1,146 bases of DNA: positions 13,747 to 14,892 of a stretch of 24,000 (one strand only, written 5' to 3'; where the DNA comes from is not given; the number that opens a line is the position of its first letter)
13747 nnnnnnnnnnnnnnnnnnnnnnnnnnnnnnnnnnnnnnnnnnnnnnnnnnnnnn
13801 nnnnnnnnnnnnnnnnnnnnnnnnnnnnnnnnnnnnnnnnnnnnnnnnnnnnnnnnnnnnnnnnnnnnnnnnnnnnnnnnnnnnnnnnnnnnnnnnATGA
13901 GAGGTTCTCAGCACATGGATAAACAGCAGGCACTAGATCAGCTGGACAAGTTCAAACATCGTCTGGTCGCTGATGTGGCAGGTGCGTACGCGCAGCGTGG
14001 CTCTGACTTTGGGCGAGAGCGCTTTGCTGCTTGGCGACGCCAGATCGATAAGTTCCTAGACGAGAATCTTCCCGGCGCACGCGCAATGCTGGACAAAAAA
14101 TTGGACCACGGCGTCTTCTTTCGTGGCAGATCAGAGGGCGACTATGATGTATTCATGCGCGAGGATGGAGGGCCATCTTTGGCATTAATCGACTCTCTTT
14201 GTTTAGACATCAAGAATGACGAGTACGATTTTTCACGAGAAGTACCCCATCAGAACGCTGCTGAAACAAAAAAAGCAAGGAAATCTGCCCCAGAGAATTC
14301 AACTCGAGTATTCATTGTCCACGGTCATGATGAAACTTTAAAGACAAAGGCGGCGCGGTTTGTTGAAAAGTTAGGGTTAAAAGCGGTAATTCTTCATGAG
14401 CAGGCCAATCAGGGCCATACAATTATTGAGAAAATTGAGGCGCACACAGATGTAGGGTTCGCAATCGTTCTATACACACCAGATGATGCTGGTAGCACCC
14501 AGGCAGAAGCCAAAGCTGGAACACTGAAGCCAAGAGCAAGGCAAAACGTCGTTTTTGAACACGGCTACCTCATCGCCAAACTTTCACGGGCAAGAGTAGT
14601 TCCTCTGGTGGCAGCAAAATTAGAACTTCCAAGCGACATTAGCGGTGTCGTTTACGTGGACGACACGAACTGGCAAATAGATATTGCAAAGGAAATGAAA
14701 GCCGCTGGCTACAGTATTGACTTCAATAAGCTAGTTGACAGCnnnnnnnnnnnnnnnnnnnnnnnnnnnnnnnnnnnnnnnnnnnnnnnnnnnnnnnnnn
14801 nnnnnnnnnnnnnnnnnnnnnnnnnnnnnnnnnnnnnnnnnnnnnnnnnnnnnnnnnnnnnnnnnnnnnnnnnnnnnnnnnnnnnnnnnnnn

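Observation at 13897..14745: Integron cassette encoding a TIR-like (CAP12/PycTIR-type) effector fused to an unknown N-terminal domain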

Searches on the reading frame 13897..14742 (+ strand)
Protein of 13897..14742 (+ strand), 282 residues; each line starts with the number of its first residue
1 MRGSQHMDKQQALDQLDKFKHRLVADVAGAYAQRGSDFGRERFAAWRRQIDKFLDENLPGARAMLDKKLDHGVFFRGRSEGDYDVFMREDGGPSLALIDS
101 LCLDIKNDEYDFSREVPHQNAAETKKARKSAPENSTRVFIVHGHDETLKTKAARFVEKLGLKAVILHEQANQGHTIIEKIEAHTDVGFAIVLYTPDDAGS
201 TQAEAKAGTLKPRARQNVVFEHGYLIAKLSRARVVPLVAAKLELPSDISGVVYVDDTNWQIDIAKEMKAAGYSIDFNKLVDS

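Call 3: search_protein_families(library=pfam, proteins=[window:13897-14742:+], max_evalue=1)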
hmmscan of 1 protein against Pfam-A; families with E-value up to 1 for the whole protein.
window:13897-14742:+ (282 aa): 3 families
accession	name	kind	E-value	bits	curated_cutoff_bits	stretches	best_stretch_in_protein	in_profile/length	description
PF10137.14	CAP12-PCTIR_TIR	-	6.9e-37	126.5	24.7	1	137-255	1-116/119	CAP12/Pycsar effector protein, TIR domain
PF13676.11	TIR_2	-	0.042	14.8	28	1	138-258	1-110/122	TIR domain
PF07521.17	RMMBL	-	0.1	13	21.6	1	129-165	29-62/63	Zn-dependent metallo-hydrolase RNA specificity domain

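Call 4: search_protein_families(library=padloc, proteins=[window:13897-14742:+], max_evalue=1)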
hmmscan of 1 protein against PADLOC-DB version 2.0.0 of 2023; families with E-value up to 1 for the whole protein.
window:13897-14742:+ (282 aa): 10 families
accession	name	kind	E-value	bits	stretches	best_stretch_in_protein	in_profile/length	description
PDLC05005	PDC-S35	-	6.2e-80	266.7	1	7-279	1-262/264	-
PDLC05007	PDC-S35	-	3.5e-78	261.1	1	119-279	117-277/278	-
PDLC05004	PDC-S35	-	1.1e-69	233.1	1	120-279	102-264/265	-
PDLC05006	PDC-S35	-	2.7e-47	159.1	1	115-279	62-231/231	-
PDLC05003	PDC-S35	-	1.1e-41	141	1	119-279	73-240/245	-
PDLC00731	Effector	-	9e-12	42.6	1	171-255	192-274/306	TIR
PDLC00732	Effector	-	1.4e-09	35.4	1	173-257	190-272/301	TIR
PDLC02371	PycTIR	-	1.1e-08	32.8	1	115-257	129-261/288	-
PDLC00729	Effector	-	7.9e-08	30.1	1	180-253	51-119/310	TIR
PDLC01137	ST_Kinase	-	0.0015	16.5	1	21-75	98-152/162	Serine/Threonine Kinase present with a putative adaptation module operon next to I-C systems in Rhodopirellula species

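Call 5: search_protein_families(library=ncbifam, proteins=[window:13897-14742:+], max_evalue=1)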
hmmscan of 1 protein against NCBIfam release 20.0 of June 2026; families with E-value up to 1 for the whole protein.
window:13897-14742:+ (282 aa): 3 families
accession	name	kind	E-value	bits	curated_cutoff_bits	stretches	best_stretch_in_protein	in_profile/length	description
NF050171.1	CDNTAsCap12CFB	equivalog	4.6e-06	26.1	450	1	180-254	51-120/305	CBASS system CD-NTase-associated NAD(+) hydrolase Cap12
NF050172.1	CDNTAsCap12CFB2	equivalog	5.8e-05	22.4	450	1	187-255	56-119/312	CBASS system CD-NTase-associated NAD(+) hydrolase Cap12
NF053694.1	EndNBax1ARCFU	equivalog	0.09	11.7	500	1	207-258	79-131/342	endonuclease Bax1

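Call 13: find_homologous_proteins(query=window:13897-14742:+)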
Query window:13897-14742:+ (282 aa): 7452 proteins with E <= 0.001 among 8000 candidates; the best 120 are listed.
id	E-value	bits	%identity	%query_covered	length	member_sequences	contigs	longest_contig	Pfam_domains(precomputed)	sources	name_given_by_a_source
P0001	3.1e-165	566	92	100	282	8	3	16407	PF10137.15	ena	-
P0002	8.5e-160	548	89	98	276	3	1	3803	PF10137.15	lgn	-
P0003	2.9e-158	543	89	98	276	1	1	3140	PF10137.15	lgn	-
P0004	3.4e-158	543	89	98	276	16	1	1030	PF10137.15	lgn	-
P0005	1.6e-154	531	86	98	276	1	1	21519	PF10137.15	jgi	jgi:predicted nucleotide-binding protein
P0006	1.3e-152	525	86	98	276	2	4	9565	PF10137.15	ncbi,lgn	-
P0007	3.8e-152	523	86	98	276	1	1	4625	PF10137.15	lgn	-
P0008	3.5e-148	510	83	98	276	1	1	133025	PF10137.15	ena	-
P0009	8.1e-147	506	84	98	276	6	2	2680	PF10137.15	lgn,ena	-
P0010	8.4e-145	499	82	98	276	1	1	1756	PF10137.15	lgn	-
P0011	2.6e-141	488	80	98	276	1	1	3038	PF10137.15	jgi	jgi:predicted nucleotide-binding protein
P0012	1.5e-139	482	78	98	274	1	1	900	PF10137.15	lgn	-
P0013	3.0e-130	451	74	98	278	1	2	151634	PF10137.15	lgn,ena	-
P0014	3.5e-130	451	88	83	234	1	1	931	PF10137.15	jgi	jgi:predicted nucleotide-binding protein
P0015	1.2e-129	449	75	98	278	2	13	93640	PF10137.15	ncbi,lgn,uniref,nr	ncbi:nucleotide-binding protein [Stenotrophomonas sp. GD03993]|uniref:TIR domain-containing protein 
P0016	4.1e-129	448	74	98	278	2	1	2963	PF10137.15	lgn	-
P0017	5.6e-129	447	74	98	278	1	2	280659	PF10137.15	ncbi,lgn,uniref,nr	ncbi:nucleotide-binding protein [Stenotrophomonas sp. RAC2]|uniref:nucleotide-binding protein n=1 Ta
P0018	1.3e-126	440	72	98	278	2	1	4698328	PF10137.15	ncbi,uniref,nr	ncbi:nucleotide-binding protein [Stenotrophomonas sp. ZAC14A_NAIMI4_1]|uniref:TIR domain-containing 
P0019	5.0e-126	438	74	98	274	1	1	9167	PF10137.15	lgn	-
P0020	1.5e-122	426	71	98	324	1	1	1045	PF10137.15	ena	-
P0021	7.7e-121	421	70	98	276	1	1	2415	PF10137.15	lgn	-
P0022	6.3e-119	414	82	83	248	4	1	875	PF10137.15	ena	-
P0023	8.8e-118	411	68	98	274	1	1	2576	PF10137.15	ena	-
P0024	3.2e-117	409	68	98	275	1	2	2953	PF10137.15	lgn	-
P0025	5.2e-115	401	68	98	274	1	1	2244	PF10137.15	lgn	-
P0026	3.2e-114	399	68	97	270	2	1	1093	PF10137.15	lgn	-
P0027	3.7e-114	399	65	98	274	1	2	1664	PF10137.15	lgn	-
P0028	4.7e-112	392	67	97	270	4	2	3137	PF10137.15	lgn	-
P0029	1.6e-111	390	67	98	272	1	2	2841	PF10137.15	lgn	-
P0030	2.7e-111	389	67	98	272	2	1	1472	PF10137.15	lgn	-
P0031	3.3e-111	389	66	98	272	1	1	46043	PF10137.15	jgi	jgi:predicted nucleotide-binding protein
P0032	4.3e-111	389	66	97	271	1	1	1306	PF10137.15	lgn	-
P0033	4.7e-111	388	66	97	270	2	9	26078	PF10137.15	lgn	-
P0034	4.7e-111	388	66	98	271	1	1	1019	PF10137.15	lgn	-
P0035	5.7e-111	388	65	98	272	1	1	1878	PF10137.15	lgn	-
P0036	2.3e-110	386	68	98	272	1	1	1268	PF10137.15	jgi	jgi:predicted nucleotide-binding protein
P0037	3.5e-110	386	65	98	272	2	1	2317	PF10137.15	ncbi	-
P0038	4.0e-110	385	66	97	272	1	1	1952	PF10137.15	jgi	jgi:predicted nucleotide-binding protein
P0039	3.5e-109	382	65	98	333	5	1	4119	PF10137.15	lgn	-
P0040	1.2e-108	381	65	97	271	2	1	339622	PF10137.15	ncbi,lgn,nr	ncbi:MAG: nucleotide-binding protein [Proteobacteria bacterium]|nr:nucleotide-binding protein [Pseud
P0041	1.2e-108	381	66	97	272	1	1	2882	PF10137.15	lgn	-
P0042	1.2e-108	381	64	98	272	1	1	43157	PF10137.15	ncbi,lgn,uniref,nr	ncbi:MAG: nucleotide-binding protein [Acidovorax sp.]|uniref:nucleotide-binding protein n=1 Tax=Acid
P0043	1.6e-108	380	64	98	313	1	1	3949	PF10137.15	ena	-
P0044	1.7e-108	380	66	97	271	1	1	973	PF10137.15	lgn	-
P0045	2.7e-108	379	63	98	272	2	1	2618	PF10137.15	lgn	-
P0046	9.7e-108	378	64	97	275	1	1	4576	PF10137.15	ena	-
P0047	9.8e-108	378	64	98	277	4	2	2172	PF10137.15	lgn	-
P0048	1.3e-107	377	66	97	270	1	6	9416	PF10137.15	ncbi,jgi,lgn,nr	ncbi:MAG: nucleotide-binding protein [Zoogloea sp.]|nr:nucleotide-binding protein [Zoogloea sp.] MCA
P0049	1.7e-107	377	65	97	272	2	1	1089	PF10137.15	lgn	-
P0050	2.7e-107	376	65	97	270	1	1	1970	PF10137.15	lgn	-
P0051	3.1e-107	376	64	97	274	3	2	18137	PF10137.15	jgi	jgi:predicted nucleotide-binding protein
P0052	3.6e-107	376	65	97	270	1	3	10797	PF10137.15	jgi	jgi:predicted nucleotide-binding protein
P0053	5.2e-107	375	66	98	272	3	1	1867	PF10137.15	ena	-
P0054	5.5e-107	375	65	98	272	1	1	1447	PF10137.15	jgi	jgi:predicted nucleotide-binding protein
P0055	1.0e-106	374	64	97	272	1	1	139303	PF10137.15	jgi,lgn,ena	-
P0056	1.4e-106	374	64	98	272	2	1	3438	PF10137.15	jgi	jgi:predicted nucleotide-binding protein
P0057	1.8e-106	373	63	97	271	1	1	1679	PF10137.15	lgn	-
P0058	3.4e-106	373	64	98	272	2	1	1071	PF10137.15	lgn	-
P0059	3.4e-106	373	64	97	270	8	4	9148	PF10137.15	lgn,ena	-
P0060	7.2e-106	371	65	98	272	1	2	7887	PF10137.15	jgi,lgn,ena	jgi:predicted nucleotide-binding protein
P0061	1.2e-105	371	61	97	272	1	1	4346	PF10137.15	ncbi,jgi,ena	jgi:hypothetical protein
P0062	1.3e-105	371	63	98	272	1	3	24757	PF10137.15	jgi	jgi:hypothetical protein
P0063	1.7e-105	370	64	98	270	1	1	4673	PF10137.15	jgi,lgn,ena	jgi:predicted nucleotide-binding protein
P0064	2.0e-105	370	63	98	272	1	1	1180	PF10137.15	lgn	-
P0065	2.0e-105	370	63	98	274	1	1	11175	PF10137.15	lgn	-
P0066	4.0e-105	369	65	97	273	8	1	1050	PF10137.15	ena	-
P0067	8.9e-105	368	62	97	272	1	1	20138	PF10137.15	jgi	jgi:predicted nucleotide-binding protein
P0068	1.0e-104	368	62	97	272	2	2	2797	PF10137.15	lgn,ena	-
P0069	1.0e-104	368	62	98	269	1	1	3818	PF10137.15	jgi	jgi:predicted nucleotide-binding protein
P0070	1.3e-104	367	64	98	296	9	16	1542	PF10137.15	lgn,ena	-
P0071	1.4e-104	367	64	97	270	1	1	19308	PF10137.15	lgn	-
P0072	2.8e-104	366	62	98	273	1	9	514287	PF10137.15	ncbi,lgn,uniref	ncbi:nucleotide-binding protein [Lysobacter hankyongensis]|uniref:Nucleotide-binding protein n=1 Tax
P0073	4.7e-104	366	63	98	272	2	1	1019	PF10137.15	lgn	-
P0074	4.8e-104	366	63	98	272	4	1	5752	PF10137.15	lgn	-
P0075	1.8e-103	364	62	97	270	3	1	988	PF10137.15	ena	-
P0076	2.5e-103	363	62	98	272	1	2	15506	PF10137.15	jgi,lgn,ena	-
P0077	3.1e-103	363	63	97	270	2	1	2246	PF10137.15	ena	-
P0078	3.9e-103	363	61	98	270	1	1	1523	PF10137.15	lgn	-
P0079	6.3e-103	362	62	98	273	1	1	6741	PF10137.15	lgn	-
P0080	1.0e-102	361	62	98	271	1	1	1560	PF10137.15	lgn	-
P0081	1.3e-102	361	61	98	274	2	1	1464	PF10137.15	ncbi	-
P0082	1.4e-102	361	61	98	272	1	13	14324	PF10137.15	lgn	-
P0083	1.9e-102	360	62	97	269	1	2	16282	PF10137.15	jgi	jgi:predicted nucleotide-binding protein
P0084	2.1e-102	360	61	98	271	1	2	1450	PF10137.15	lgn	-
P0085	2.7e-102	360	60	98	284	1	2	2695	PF10137.15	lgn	-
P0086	1.6e-101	357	63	98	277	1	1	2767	PF10137.15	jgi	jgi:predicted nucleotide-binding protein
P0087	1.6e-101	357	62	98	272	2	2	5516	PF10137.15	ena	-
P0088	1.8e-101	357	61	97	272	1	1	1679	PF10137.15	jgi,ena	jgi:predicted nucleotide-binding protein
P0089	2.4e-101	357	61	97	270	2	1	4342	PF10137.15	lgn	-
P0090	2.7e-101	356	62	97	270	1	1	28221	PF10137.15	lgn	-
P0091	4.7e-101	356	63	98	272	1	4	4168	PF10137.15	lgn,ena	-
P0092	1.6e-100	354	62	97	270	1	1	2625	PF10137.15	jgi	jgi:predicted nucleotide-binding protein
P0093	2.7e-100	353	59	97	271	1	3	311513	PF10137.15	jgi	jgi:predicted nucleotide-binding protein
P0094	5.4e-100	352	59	97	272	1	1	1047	PF10137.15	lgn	-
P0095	9.7e-100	351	62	97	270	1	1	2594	PF10137.15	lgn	-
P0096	1.1e-99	351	60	98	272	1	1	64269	PF10137.15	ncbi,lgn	-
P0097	1.6e-99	351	62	98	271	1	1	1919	PF10137.15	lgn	-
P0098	3.7e-99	350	61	94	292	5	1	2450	PF10137.15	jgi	jgi:predicted nucleotide-binding protein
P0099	5.0e-99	349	60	98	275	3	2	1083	PF10137.15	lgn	-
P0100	5.6e-99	349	62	97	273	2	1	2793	PF10137.15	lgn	-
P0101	6.0e-99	349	62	97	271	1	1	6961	PF10137.15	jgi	jgi:predicted nucleotide-binding protein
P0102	6.1e-99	349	61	97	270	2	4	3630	PF10137.15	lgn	-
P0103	6.5e-99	349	58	97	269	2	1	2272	PF10137.15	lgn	-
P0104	1.2e-98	348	59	97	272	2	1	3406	PF10137.15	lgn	-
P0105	1.6e-98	347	61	97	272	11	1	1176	PF10137.15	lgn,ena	-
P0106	2.1e-98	347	59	97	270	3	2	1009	PF10137.15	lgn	-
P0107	2.9e-98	347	61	97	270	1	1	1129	PF10137.15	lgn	-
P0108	4.6e-98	346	60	97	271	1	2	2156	PF10137.15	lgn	-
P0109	6.1e-98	345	61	97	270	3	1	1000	PF10137.15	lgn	-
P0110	8.7e-98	345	61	98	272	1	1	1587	PF10137.15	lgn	-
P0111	1.3e-97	344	63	91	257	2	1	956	PF10137.15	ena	-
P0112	1.4e-97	344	58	97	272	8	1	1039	PF10137.15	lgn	-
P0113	1.4e-97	344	58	97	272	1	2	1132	PF10137.15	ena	-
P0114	1.9e-97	344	62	97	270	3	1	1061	PF10137.15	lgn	-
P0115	2.2e-97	344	60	97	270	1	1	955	PF10137.15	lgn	-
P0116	3.0e-97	343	60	97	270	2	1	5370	PF10137.15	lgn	-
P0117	4.1e-97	343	60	98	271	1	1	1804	PF10137.15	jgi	-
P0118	4.1e-97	343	58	97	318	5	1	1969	PF10137.15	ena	-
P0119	8.0e-97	342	58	97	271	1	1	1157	PF10137.15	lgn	-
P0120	1.0e-96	341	58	97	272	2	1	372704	PF10137.15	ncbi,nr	ncbi:nucleotide-binding protein [Pseudomonas sp. WS 5019]|nr:nucleotide-binding protein [Pseudomonas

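Call 16: find_encoding_contigs(protein=P0001, flank=8000, max_places=4)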
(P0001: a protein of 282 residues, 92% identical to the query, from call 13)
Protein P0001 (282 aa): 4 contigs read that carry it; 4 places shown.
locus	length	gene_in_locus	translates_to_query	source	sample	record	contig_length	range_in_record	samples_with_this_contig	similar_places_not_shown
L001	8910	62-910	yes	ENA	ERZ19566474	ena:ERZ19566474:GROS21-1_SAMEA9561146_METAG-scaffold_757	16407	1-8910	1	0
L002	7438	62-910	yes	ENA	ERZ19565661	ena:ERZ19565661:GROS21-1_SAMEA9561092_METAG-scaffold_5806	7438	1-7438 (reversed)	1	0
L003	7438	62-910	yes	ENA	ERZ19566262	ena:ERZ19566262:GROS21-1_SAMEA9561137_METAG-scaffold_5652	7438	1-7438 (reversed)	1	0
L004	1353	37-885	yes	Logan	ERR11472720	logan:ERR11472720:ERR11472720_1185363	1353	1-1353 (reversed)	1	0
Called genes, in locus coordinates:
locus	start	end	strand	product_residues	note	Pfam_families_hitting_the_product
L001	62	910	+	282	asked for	PF10137:CAP12-PCTIR_TIR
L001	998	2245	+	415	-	-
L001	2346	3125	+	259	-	PF18734:HEPN_AbiU2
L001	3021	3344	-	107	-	-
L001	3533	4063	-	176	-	PF03729:DUF308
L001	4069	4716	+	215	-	PF09990:DUF2231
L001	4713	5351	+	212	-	PF09990:DUF2231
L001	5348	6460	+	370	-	PF00116:COX2 (weak)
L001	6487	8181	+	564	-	PF00115:COX1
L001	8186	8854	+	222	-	PF00510:COX3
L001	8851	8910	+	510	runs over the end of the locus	PF00890:FAD_binding_2 (faint), PF05199:GMC_oxred_C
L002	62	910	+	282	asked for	PF10137:CAP12-PCTIR_TIR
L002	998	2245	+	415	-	-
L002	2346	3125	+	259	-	PF18734:HEPN_AbiU2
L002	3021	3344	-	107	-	-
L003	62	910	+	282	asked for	PF10137:CAP12-PCTIR_TIR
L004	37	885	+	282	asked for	PF10137:CAP12-PCTIR_TIR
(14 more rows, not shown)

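Call 17: find_encoding_contigs(protein=P0018, flank=8000, max_places=3)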
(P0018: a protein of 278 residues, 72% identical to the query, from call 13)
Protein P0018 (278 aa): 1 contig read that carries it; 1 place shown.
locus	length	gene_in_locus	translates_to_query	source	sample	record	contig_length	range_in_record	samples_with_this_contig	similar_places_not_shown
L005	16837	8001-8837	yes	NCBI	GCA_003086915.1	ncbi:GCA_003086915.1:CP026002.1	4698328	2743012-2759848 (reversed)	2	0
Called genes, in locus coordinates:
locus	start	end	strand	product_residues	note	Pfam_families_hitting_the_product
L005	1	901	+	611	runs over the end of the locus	PF00999:Na_H_Exchanger, PF02254:TrkA_N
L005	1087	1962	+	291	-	PF00763:THF_DHG_CYH, PF02882:THF_DHG_CYH_C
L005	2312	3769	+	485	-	PF00478:IMPDH, PF00571:CBS, PF03060:NMO, PF01070:FMN_dh (weak)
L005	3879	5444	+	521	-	PF00117:GATase, PF07722:Peptidase_C26, PF02540:NAD_synthase, PF00958:GMP_synt_C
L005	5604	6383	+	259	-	-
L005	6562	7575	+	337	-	PF14022:DUF4238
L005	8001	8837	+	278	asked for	PF10137:CAP12-PCTIR_TIR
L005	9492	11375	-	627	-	PF13401:AAA_22 (faint), PF04851:ResIII (faint), PF13604:AAA_30 (weak), PF09848:SLFN-g3_helicase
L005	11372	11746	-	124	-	PF12643:MazG-like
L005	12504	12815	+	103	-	-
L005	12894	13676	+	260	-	PF00106:adh_short, PF08659:KR, PF13561:adh_short_C2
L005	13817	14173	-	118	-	-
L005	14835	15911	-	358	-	PF14082:SduA_C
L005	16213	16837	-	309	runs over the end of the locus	PF12146:Hydrolase_4 (faint), PF00561:Abhydrolase_1, PF12697:Abhydrolase_6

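Call 30: search_solved_structures(query=A1, max_evalue=1, show_alignments=2)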
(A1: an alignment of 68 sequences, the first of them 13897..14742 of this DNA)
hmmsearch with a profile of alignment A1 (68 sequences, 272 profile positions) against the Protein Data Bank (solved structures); distinct sequences matched with E-value up to 1: 5.
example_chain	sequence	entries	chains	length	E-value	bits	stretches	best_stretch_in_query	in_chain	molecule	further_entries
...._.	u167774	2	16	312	1.1e-05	28.2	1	127-242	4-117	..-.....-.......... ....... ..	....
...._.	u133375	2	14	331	0.0097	18.5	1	176-242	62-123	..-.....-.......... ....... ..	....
8jsj_A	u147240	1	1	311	0.028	17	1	189-242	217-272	PycTIR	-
6p66_B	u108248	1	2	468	0.71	12.4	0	197-244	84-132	DNA endonuclease Bax1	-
1ya9_A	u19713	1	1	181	0.76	12.3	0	11-78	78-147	Apolipoprotein E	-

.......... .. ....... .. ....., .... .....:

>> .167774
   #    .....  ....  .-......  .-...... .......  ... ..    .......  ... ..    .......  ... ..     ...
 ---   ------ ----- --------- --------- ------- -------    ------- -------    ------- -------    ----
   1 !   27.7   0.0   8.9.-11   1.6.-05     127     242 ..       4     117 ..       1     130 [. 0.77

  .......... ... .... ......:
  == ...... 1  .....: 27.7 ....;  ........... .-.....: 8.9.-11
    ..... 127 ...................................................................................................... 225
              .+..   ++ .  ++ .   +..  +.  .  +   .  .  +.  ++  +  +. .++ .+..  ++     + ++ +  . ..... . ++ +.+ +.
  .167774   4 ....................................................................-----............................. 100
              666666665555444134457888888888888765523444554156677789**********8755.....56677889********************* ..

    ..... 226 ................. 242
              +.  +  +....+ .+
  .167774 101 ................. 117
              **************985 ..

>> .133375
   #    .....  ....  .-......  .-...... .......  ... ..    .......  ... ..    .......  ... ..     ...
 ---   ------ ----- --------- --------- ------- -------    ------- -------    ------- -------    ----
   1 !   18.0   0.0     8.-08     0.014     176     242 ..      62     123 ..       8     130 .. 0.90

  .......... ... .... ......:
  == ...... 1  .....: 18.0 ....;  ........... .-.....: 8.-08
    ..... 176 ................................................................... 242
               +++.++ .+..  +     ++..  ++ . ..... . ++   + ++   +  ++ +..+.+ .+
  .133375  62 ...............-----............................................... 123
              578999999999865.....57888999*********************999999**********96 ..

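Call 32: find_related_loci(query=A1, collection=genome_contigs, flank=8000)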
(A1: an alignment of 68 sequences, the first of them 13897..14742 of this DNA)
Query A1 (282 aa) in genome_contigs; peptide patterns used: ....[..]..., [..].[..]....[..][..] (x = any residue, [..] = any of these).
600 stretches matched a pattern (row limit reached: there are more); 579 encode a relative of the query (tblastn E <= 1e-3); the best 80 are kept; 80 distinct loci.
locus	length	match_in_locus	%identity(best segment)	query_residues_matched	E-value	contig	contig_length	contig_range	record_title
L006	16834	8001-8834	74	7-282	8e-137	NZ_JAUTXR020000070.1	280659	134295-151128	Stenotrophomonas sp. RAC2 k141_763, whole genome shotgun sequence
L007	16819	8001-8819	58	6-280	6e-103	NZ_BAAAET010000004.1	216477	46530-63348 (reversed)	Marinobacterium maritimum strain JCM 15134 sequence04, whole genome shotgun sequence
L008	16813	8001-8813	57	7-280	5e-102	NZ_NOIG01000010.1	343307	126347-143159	Acidovorax kalamii strain KNDSW-TSA6 contig_10, whole genome shotgun sequence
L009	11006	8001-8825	56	5-280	2e-99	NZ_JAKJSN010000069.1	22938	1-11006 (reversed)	Photobacterium japonica strain JAMM0518 JAMM0518_scaffold_63, whole genome shotgun sequence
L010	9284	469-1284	55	7-280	5e-96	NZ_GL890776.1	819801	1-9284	Enterobacter mori LMG 25706 ENTMO1_scaffold5, whole genome shotgun sequence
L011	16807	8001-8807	51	7-280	3e-90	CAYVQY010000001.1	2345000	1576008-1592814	MAG TPA_asm: uncultured Brevifollis sp. isolate SRP329715_co2_144 genome assembly, contig: NODE_1_length_2345000_cov_19.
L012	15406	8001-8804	52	9-280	2e-86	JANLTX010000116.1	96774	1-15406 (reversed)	MAG: Armatimonadota bacterium isolate OTE_25_metabat_120 OTE_25_k141_1868218, whole genome shotgun sequence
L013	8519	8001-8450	81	1-150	2e-77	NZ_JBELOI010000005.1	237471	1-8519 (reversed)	Castellaniella sp. GW247-6E4 NODE_5_length_237471_cov_102.243806, whole genome shotgun sequence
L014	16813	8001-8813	47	4-279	5e-76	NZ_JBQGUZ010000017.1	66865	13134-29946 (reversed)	Acinetobacter lwoffii strain cz-1 ctg00017, whole genome shotgun sequence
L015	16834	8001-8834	41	7-279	6e-67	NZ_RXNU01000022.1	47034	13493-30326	Shewanella canadensis strain HAW-EB2 NODE_22_length_47034_cov_40.894, whole genome shotgun sequence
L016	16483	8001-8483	62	122-280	3e-59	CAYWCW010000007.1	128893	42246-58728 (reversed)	MAG TPA_asm: uncultured Cellvibrionaceae bacterium isolate SRP344714_co2_360 genome assembly, contig: NODE_281_length_12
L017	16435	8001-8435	63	134-280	9e-59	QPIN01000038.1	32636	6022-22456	MAG: Methylococcales symbiont of Hymedesmia sp. n. MRB-2018 isolate N1 NODE_26_length_32636_cov_20.2733, whole genome sh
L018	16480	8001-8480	60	119-280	6e-59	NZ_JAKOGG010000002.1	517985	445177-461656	Shewanella electrica strain C32 NODE_2_length_517985_cov_145.788306, whole genome shotgun sequence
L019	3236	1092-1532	64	135-280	1e-58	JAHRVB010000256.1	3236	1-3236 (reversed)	MAG: Kangiellaceae bacterium isolate DC_out97 k91_5623238, whole genome shotgun sequence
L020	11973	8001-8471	60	124-280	7e-57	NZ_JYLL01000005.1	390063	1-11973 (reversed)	Pseudomonas veronii strain DSM 11331 5_390063_29.1045, whole genome shotgun sequence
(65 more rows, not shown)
